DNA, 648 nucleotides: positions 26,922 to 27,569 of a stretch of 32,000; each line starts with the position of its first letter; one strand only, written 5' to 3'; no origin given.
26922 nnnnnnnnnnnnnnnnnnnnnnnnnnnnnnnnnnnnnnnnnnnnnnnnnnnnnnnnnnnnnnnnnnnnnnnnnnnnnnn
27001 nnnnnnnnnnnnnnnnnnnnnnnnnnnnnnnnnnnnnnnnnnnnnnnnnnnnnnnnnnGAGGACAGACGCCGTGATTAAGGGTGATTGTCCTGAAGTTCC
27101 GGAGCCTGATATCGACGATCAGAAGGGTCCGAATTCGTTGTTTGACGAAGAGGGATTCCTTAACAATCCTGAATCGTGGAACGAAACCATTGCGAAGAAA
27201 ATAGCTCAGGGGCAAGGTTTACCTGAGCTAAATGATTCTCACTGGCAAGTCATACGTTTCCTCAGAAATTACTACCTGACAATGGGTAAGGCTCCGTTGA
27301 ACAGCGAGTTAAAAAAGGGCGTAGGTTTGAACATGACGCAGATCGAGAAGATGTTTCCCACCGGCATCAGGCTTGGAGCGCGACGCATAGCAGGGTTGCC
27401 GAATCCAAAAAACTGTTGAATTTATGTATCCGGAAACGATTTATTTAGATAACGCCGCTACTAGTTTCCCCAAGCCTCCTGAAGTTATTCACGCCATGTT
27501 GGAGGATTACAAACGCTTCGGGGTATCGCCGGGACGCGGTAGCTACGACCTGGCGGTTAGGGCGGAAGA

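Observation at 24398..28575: MOP-type molybdenum enzyme followed by a TusE-like sulfur carrier and a cysteine desulfurase: candidate dedicated Moco-sulfuration relay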

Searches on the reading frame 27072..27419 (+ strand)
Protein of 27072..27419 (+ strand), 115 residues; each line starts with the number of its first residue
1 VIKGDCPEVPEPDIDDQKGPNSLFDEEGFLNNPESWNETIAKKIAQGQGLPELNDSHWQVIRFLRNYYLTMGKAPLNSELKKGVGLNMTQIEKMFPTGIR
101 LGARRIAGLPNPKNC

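Call 4: search_protein_families(library=pfam, proteins=[window:27072-27419:+], max_evalue=0.01)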
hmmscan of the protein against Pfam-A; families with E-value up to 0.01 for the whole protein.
window:27072-27419:+ (115 aa): 1 family
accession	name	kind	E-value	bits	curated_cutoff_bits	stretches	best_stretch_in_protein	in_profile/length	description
PF04358.19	DsrC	-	4.5e-27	95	24.9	1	21-115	6-106/107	DsrC like protein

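Call 5: search_protein_families(library=ncbifam, proteins=[window:27072-27419:+], max_evalue=0.01)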
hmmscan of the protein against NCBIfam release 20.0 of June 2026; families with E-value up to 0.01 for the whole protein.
window:27072-27419:+ (115 aa): 2 families
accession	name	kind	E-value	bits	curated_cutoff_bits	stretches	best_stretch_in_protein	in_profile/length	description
TIGR03342.1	dsrC_tusE_dsvC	subfamily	4.8e-21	75.1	53.5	1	24-115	10-107/108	TusE/DsrC/DsvC family sulfur relay protein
NF008562.0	PRK11508.1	equivalog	3.5e-13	49.7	191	1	24-115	11-108/109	sulfurtransferase TusE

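Call 8: find_homologous_proteins(query=window:27072-27419:+, max_evalue=0.00001)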
Query window:27072-27419:+ (115 aa): 282 proteins with E <= 0.00001 among 296 candidates; the best 120 are listed.
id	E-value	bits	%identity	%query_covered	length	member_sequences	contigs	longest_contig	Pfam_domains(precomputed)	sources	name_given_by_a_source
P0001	1.1e-72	260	98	100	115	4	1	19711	PF04358.20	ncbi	-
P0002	3.0e-58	213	84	100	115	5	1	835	PF04358.20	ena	-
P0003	1.7e-53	198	79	97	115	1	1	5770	PF04358.20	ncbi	ncbi:MAG: TusE/DsrC/DsvC family sulfur relay protein [Desulfomonilaceae bacterium]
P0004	3.5e-40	155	63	94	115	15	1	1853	PF04358.20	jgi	jgi:dissimilatory sulfite reductase related protein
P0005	6.8e-40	154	73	83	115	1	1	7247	PF04358.20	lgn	-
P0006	8.6e-40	154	63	94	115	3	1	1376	PF04358.20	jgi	jgi:dissimilatory sulfite reductase related protein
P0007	2.3e-39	152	64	94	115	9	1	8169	PF04358.20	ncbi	-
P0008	6.4e-39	151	69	84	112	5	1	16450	PF04358.20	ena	-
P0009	9.2e-39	151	68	84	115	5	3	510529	PF04358.20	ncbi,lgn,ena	-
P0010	2.5e-38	149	63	91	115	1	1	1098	PF04358.20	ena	-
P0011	2.3e-34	136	66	80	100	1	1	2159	PF04358.20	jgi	jgi:dissimilatory sulfite reductase related protein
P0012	2.3e-34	136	67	80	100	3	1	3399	PF04358.20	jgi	-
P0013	3.8e-34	136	57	99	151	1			PF04358.20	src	-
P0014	1.4e-33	134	60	84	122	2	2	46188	PF04358.20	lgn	-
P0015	3.2e-33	133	65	80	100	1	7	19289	PF04358.20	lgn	-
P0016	6.4e-33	132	61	82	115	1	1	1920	PF04358.20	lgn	-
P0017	1.3e-32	131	64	84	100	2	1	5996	PF04358.20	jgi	jgi:dissimilatory sulfite reductase related protein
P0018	3.3e-32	129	53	97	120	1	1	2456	PF04358.20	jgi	-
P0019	8.9e-32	128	64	84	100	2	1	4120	PF04358.20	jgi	jgi:dissimilatory sulfite reductase related protein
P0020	1.6e-31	127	61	84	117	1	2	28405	PF04358.20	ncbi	ncbi:MAG: TusE/DsrC/DsvC family sulfur relay protein [Desulfomonilaceae bacterium]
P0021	1.7e-30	124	58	84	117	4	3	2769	PF04358.20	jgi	jgi:tRNA 2-thiouridine synthesizing protein E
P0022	2.9e-30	123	58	84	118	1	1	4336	PF04358.20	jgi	jgi:tRNA 2-thiouridine synthesizing protein E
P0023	6.2e-30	122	55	84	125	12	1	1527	PF04358.20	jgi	-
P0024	2.1e-29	120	56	84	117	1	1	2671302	PF04358.20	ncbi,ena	-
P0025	8.4e-29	118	55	84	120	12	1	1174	PF04358.20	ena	-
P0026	1.6e-28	117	55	84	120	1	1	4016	PF04358.20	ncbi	ncbi:MAG: TusE/DsrC/DsvC family sulfur relay protein [Acidobacteriota bacterium]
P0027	2.4e-28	117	54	84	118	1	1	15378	PF04358.20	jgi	jgi:TusE/DsrC/DsvC family sulfur relay protein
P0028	3.1e-28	117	51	92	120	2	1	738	PF04358.20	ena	-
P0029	9.0e-28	115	56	84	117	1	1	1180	PF04358.20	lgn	-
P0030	1.2e-27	115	56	84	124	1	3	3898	PF04358.20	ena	-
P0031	9.3e-27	112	55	84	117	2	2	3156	PF04358.20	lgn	-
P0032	4.8e-26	109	54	84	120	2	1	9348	PF04358.20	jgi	jgi:dissimilatory sulfite reductase related protein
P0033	6.2e-26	109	52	84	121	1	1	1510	PF04358.20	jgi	jgi:TusE/DsrC/DsvC family sulfur relay protein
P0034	4.8e-25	106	50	85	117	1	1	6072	PF04358.20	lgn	-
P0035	5.1e-21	93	43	89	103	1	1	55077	PF04358.20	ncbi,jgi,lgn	ncbi:MAG TPA: TusE/DsrC/DsvC family sulfur relay protein [Symbiobacteriaceae bacterium]|jgi:tRNA 2-t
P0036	3.8e-17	81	46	80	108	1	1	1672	PF04358.20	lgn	-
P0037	2.0e-14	72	41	89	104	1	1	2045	PF04358.20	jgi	-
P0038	4.1e-12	65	44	73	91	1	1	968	PF04358.20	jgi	jgi:tRNA 2-thiouridine synthesizing protein E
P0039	4.3e-12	64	42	78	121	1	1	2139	PF04358.20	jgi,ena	-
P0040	5.7e-12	64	37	84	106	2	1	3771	PF04358.20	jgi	jgi:TusE/DsrC/DsvC family sulfur relay protein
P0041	4.5e-11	61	37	79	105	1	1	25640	PF04358.20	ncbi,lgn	ncbi:MAG: TusE/DsrC/DsvC family sulfur relay protein [Nostocoides sp.]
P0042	9.3e-11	60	37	84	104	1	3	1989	PF04358.20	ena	-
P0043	1.1e-10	60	37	84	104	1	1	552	PF04358.20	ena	-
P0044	1.6e-10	59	40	79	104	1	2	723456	PF04358.20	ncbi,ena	-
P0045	2.3e-10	59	36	93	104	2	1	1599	PF04358.20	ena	-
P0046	2.8e-10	59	36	84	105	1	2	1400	PF04358.20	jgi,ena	-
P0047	3.3e-10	58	38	84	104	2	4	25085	PF04358.20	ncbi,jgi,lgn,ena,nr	ncbi:MAG TPA: TusE/DsrC/DsvC family sulfur relay protein [Acidimicrobiia bacterium]|jgi:tRNA 2-thiou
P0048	3.5e-10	58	36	84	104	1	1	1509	PF04358.20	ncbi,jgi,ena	-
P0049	5.6e-10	58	37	78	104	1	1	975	PF04358.20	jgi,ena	-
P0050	6.2e-10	57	36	84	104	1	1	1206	PF04358.20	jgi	jgi:tRNA 2-thiouridine synthesizing protein E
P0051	6.7e-10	57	36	84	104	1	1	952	PF04358.20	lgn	-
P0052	9.2e-10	57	36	79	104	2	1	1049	PF04358.20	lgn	-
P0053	9.8e-10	57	37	84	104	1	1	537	PF04358.20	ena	-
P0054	1.0e-9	57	36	79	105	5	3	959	PF04358.20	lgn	-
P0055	1.0e-9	57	35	84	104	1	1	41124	PF04358.20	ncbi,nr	ncbi:MAG TPA: TusE/DsrC/DsvC family sulfur relay protein [Kineosporiaceae bacterium]|nr:TusE/DsrC/Ds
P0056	1.1e-9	57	37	79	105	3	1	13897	PF04358.20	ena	-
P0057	1.1e-9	57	38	79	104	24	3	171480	PF04358.20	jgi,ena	jgi:tRNA 2-thiouridine synthesizing protein E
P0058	1.1e-9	57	37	84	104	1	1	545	PF04358.20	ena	-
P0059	1.2e-9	57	38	84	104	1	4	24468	PF04358.20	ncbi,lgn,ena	-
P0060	1.3e-9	56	34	79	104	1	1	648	PF04358.20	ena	-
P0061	1.3e-9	56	35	84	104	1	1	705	PF04358.20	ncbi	-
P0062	1.3e-9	56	37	84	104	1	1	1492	PF04358.20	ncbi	-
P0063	1.4e-9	56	40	79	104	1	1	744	PF04358.20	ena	-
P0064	1.5e-9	56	37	84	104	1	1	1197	PF04358.20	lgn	-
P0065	1.5e-9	56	37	84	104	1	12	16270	PF04358.20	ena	-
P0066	1.8e-9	56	35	84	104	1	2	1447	PF04358.20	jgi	jgi:TusE/DsrC/DsvC family sulfur relay protein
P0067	2.0e-9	56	37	90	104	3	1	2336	PF04358.20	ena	-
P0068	2.0e-9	56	36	79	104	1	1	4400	PF04358.20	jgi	jgi:tRNA 2-thiouridine synthesizing protein E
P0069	2.1e-9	56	34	93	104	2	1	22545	PF04358.20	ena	-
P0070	2.1e-9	56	37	79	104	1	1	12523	PF04358.20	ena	-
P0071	2.2e-9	56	35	89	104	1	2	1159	PF04358.20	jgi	jgi:TusE/DsrC/DsvC family sulfur relay protein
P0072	2.4e-9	56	38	84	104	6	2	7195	PF04358.20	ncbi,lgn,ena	-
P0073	2.5e-9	56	34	89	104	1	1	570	PF04358.20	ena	-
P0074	2.6e-9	55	37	79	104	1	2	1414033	PF04358.20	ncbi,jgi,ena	-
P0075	2.8e-9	55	37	78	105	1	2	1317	PF04358.20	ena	-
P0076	3.0e-9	55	37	84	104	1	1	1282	PF04358.20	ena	-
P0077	3.3e-9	55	36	84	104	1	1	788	PF04358.20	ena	-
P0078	3.7e-9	55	38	79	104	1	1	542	PF04358.20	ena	-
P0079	3.9e-9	55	35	84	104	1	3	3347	PF04358.20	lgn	-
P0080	4.3e-9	55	37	79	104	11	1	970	PF04358.20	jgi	jgi:tRNA 2-thiouridine synthesizing protein E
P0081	4.4e-9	55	36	84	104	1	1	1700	PF04358.20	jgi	jgi:TusE/DsrC/DsvC family sulfur relay protein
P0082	4.5e-9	55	36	84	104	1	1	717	PF04358.20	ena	-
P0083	4.6e-9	55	34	89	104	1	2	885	PF04358.20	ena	-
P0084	4.9e-9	55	37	84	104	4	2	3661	PF04358.20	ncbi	-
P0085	4.9e-9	55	36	84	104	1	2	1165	PF04358.20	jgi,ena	-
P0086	5.4e-9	54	37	84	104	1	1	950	PF04358.20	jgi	jgi:TusE/DsrC/DsvC family sulfur relay protein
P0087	5.5e-9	54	36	79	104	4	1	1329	PF04358.20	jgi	-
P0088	5.5e-9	54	36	79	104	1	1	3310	PF04358.20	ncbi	ncbi:MAG: TusE/DsrC/DsvC family sulfur relay protein [Mycobacteriaceae bacterium]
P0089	5.7e-9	54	36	84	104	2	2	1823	PF04358.20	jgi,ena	jgi:TusE/DsrC/DsvC family sulfur relay protein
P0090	5.9e-9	54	38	79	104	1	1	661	PF04358.20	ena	-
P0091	6.3e-9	54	36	79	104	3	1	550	PF04358.20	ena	-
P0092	6.8e-9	54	35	84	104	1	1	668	PF04358.20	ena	-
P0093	7.1e-9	54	36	84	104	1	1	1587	PF04358.20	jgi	jgi:TusE/DsrC/DsvC family sulfur relay protein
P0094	7.4e-9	54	34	84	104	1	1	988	PF04358.20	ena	-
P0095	7.5e-9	54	35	84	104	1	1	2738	PF04358.20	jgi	jgi:tRNA 2-thiouridine synthesizing protein E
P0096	7.6e-9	54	35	89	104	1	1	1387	PF04358.20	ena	-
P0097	7.8e-9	54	37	79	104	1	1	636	PF04358.20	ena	-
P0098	8.0e-9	54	36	84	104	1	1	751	PF04358.20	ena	-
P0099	8.1e-9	54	37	79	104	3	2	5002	PF04358.20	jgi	jgi:TusE/DsrC/DsvC family sulfur relay protein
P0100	8.1e-9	54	37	79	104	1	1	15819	PF04358.20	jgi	jgi:TusE/DsrC/DsvC family sulfur relay protein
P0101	8.2e-9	54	38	79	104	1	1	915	PF04358.20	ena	-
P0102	8.4e-9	54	40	79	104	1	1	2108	PF04358.20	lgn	-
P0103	9.1e-9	54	37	79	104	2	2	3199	PF04358.20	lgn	-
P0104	9.1e-9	54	37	79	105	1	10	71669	PF04358.20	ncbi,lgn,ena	-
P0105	9.2e-9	54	36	79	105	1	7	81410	PF04358.20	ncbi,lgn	-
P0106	9.7e-9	54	35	79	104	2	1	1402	PF04358.20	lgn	-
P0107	1.0e-8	54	38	79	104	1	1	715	PF04358.20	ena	-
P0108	1.0e-8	53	37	79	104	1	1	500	PF04358.20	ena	-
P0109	1.1e-8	53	38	84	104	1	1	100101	PF04358.20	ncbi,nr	ncbi:MAG: TusE/DsrC/DsvC family sulfur relay protein [Candidatus Nanopelagicaceae bacterium]|nr:TusE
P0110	1.2e-8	53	40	79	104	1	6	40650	PF04358.20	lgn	-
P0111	1.2e-8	53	38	79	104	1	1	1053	PF04358.20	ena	-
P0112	1.2e-8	53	36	84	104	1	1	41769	PF04358.20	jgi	jgi:tRNA 2-thiouridine synthesizing protein E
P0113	1.3e-8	53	37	79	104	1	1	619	PF04358.20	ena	-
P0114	1.3e-8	53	36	79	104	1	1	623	PF04358.20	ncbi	-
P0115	1.3e-8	53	40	79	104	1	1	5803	PF04358.20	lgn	-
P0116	1.3e-8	53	35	79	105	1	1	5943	PF04358.20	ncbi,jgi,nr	ncbi:MAG: TusE/DsrC/DsvC family sulfur relay protein [Bifidobacteriaceae bacterium]|jgi:tRNA 2-thiou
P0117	1.3e-8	53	38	79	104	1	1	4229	PF04358.20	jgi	jgi:tRNA 2-thiouridine synthesizing protein E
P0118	1.3e-8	53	38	79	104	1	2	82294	PF04358.20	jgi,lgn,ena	-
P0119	1.4e-8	53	36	79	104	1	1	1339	PF04358.20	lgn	-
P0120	1.4e-8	53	35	84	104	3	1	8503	PF04358.20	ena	-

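Call 10: find_encoding_contigs(protein=P0009, flank=8000, max_places=3)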
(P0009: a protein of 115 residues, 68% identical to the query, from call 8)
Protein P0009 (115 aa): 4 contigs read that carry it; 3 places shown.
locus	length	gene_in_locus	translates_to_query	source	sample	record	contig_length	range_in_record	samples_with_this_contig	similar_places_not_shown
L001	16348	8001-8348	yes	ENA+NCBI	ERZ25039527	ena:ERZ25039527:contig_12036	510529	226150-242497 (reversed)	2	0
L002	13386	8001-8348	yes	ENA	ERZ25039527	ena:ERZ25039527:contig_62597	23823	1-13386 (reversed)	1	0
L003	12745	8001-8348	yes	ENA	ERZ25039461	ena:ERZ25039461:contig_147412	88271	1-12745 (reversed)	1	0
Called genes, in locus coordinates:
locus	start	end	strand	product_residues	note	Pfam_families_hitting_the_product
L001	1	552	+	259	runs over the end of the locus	PF00753:Lactamase_B, PF19583:ODP (weak)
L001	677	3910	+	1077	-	PF00384:Molybdopterin, PF01568:Molydop_binding, PF00266:Aminotran_5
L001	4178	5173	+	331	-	PF10017:Methyltransf_33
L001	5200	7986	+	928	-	PF00111:Fer2 (weak), PF01799:Fer2_2, PF01315:Ald_Xan_dh_C, PF02738:MoCoBD_1, PF20256:MoCoBD_2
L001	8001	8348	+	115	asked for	PF04358:DsrC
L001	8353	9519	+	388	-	PF00266:Aminotran_5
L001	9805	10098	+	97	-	-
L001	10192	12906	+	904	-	PF00111:Fer2, PF13085:Fer2_3 (faint), PF01799:Fer2_2, PF01315:Ald_Xan_dh_C, PF02738:MoCoBD_1, PF20256:MoCoBD_2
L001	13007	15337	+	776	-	PF14691:Fer4_20, PF13450:NAD_binding_8 (weak), PF13183:Fer4_8, PF13534:Fer4_17, PF02754:CCG (weak)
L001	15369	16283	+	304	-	PF13489:Methyltransf_23 (weak), PF01209:Ubie_methyltran (weak), PF13847:Methyltransf_31, PF08241:Methyltransf_11, PF08242:Methyltransf_12 (weak), PF13649:Methyltransf_25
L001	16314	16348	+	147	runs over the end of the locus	PF09719:C_GCAxxG_C_C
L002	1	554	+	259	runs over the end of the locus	PF00753:Lactamase_B, PF19583:ODP (weak)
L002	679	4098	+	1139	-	PF00384:Molybdopterin, PF01568:Molydop_binding, PF00266:Aminotran_5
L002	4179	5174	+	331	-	PF10017:Methyltransf_33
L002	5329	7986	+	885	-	PF00111:Fer2 (weak), PF01799:Fer2_2, PF01315:Ald_Xan_dh_C, PF02738:MoCoBD_1, PF20256:MoCoBD_2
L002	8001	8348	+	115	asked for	PF04358:DsrC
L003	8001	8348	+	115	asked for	PF04358:DsrC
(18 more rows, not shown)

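Call 11: find_encoding_contigs(protein=P0024, flank=8000, max_places=3)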
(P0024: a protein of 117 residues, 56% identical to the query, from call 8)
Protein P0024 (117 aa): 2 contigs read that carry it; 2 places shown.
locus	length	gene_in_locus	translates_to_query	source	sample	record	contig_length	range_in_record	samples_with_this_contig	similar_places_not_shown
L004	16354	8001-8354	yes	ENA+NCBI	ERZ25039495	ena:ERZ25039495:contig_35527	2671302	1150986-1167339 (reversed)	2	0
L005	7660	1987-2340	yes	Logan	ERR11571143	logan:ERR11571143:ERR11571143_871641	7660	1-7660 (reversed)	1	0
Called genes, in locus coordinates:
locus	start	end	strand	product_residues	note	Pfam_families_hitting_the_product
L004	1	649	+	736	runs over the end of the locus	PF07992:Pyr_redox_2, PF00890:FAD_binding_2 (weak), PF01266:DAO (weak), PF12831:FAD_oxidored, PF13450:NAD_binding_8 (weak), PF12837:Fer4_6 (weak), PF13187:Fer4_9, PF02662:FlpD, +6 more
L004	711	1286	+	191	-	PF13187:Fer4_9 (weak), PF13183:Fer4_8, PF13534:Fer4_17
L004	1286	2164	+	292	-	PF02754:CCG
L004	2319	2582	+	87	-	PF04606:Ogr_Delta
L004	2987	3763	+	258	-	PF00497:SBP_bac_3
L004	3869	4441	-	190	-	PF03358:FMN_red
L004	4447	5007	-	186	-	PF01613:Flavin_Reduct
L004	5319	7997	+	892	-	PF00111:Fer2, PF01799:Fer2_2, PF01315:Ald_Xan_dh_C, PF02738:MoCoBD_1, PF20256:MoCoBD_2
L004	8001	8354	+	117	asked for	PF04358:DsrC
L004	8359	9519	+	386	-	PF00266:Aminotran_5, PF00155:Aminotran_1_2, PF01212:Beta_elim_lyase, PF01041:DegT_DnrJ_EryC1 (weak), PF01053:Cys_Met_Meta_PP (weak)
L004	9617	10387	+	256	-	PF03009:GDPD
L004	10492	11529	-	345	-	PF12006:DUF3500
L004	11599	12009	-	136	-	-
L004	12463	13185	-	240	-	PF01925:TauE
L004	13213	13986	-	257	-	-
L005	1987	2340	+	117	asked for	PF04358:DsrC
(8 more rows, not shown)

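Call 13: find_encoding_contigs(protein=P0035, flank=8000, max_places=2)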
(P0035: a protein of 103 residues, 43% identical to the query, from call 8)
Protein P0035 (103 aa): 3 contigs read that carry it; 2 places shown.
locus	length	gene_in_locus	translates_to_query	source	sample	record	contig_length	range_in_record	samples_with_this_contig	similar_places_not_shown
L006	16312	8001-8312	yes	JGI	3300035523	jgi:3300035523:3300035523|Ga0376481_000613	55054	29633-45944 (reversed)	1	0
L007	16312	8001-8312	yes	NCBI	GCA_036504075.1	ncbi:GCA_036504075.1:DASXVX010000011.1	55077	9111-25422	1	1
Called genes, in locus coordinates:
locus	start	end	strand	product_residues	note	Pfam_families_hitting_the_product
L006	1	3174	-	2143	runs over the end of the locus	PF00082:Peptidase_S8, PF13620:CarboxypepD_reg, PF13620:CarboxypepD_reg, PF13715:CarbopepD_reg_2, PF13360:PQQ_2, PF13570:Beta-prop_ACSF4, PF13360:PQQ_2, PF13620:CarboxypepD_reg, +21 more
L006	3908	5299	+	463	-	PF03601:Cons_hypoth698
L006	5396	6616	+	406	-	PF03460:NIR_SIR_ferr, PF01077:NIR_SIR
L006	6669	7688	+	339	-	PF03460:NIR_SIR_ferr, PF01077:NIR_SIR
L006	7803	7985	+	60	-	-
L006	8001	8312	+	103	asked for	PF04358:DsrC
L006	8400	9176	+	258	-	-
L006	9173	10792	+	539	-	PF13183:Fer4_8, PF13237:Fer4_10 (faint), PF13534:Fer4_17 (weak), PF02754:CCG (weak)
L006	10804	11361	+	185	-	PF14361:RsbRD_N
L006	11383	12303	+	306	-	PF02665:Nitrate_red_gam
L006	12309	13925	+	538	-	PF13187:Fer4_9 (faint), PF12838:Fer4_7 (faint), PF13237:Fer4_10 (faint), PF13183:Fer4_8, PF13534:Fer4_17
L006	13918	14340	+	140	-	-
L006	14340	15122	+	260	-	PF13237:Fer4_10 (weak), PF13247:Fer4_11, PF12838:Fer4_7 (weak), PF13187:Fer4_9 (weak), PF00037:Fer4 (weak), PF12837:Fer4_6 (weak), PF12838:Fer4_7 (weak), PF13247:Fer4_11, +1 more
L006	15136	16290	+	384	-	PF03916:NrfD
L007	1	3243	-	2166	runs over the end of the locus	PF00082:Peptidase_S8, PF13620:CarboxypepD_reg, PF13620:CarboxypepD_reg, PF13715:CarbopepD_reg_2, PF13360:PQQ_2, PF13570:Beta-prop_ACSF4, PF13360:PQQ_2, PF13620:CarboxypepD_reg, +20 more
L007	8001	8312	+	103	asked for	PF04358:DsrC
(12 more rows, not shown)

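Call 14: find_encoding_contigs(protein=P0014, flank=8000, max_places=2)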
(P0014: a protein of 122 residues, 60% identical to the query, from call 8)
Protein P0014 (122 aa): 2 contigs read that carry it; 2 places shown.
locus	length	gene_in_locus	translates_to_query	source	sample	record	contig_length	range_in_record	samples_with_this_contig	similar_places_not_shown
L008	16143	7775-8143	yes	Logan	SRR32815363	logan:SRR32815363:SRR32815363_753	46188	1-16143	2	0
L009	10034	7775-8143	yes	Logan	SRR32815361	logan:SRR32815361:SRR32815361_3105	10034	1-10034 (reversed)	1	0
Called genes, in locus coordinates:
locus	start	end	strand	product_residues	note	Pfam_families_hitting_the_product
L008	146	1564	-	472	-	PF00196:GerE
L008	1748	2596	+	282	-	PF00395:SLH (weak)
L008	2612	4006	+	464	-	-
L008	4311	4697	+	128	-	PF00376:MerR, PF13411:MerR_1, PF09278:MerR-DNA-bind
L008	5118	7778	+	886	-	PF00111:Fer2 (weak), PF01799:Fer2_2, PF01315:Ald_Xan_dh_C, PF02738:MoCoBD_1, PF20256:MoCoBD_2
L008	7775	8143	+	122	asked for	PF04358:DsrC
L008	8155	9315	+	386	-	PF00266:Aminotran_5, PF01053:Cys_Met_Meta_PP, PF01212:Beta_elim_lyase (weak), PF01041:DegT_DnrJ_EryC1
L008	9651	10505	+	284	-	-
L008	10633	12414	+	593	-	-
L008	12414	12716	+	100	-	PF04014:MazE_antitoxin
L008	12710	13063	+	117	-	PF02452:PemK_toxin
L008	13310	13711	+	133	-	PF03551:PadR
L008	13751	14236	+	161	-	PF03773:ArsP_1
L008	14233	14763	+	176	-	PF03773:ArsP_1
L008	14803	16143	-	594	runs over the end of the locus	PF00111:Fer2 (weak), PF13510:Fer2_4, PF10588:NADH-G_4Fe-4S_3, PF00037:Fer4 (weak), PF02906:Fe_hyd_lg_C, PF02256:Fe_hyd_SSU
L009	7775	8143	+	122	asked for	PF04358:DsrC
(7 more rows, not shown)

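Call 15: find_encoding_contigs(protein=P0027, flank=8000, max_places=2)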
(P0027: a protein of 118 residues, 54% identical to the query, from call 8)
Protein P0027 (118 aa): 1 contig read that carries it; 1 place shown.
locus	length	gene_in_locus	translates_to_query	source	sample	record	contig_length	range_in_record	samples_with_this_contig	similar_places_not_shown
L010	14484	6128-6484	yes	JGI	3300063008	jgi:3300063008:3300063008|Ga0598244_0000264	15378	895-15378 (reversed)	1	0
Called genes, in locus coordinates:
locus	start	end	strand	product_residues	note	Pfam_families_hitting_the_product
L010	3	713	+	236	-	?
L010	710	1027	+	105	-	PF12769:PNTB_4TM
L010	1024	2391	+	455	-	PF02233:PNTB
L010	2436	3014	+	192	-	-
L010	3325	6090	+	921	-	PF00111:Fer2, PF01799:Fer2_2, PF01315:Ald_Xan_dh_C, PF02738:MoCoBD_1, PF20256:MoCoBD_2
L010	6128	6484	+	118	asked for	PF04358:DsrC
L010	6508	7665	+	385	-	PF00266:Aminotran_5, PF00155:Aminotran_1_2 (weak), PF01041:DegT_DnrJ_EryC1, PF01053:Cys_Met_Meta_PP (weak), PF01212:Beta_elim_lyase (faint)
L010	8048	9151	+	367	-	PF27309:MJ0753_N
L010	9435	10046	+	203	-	PF00440:TetR_N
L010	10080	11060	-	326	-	PF02779:Transket_pyr, PF02780:Transketolase_C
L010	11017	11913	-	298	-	PF00456:Transketolase_N, PF13292:DXP_synthase_N (weak), PF00676:E1_dh, PF02775:TPP_enzyme_C (weak)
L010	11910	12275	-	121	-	PF00190:Cupin_1 (weak), PF07883:Cupin_2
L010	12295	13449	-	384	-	PF26233:NicX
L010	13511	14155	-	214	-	PF02734:Dak2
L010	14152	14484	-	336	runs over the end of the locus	PF02733:Dak1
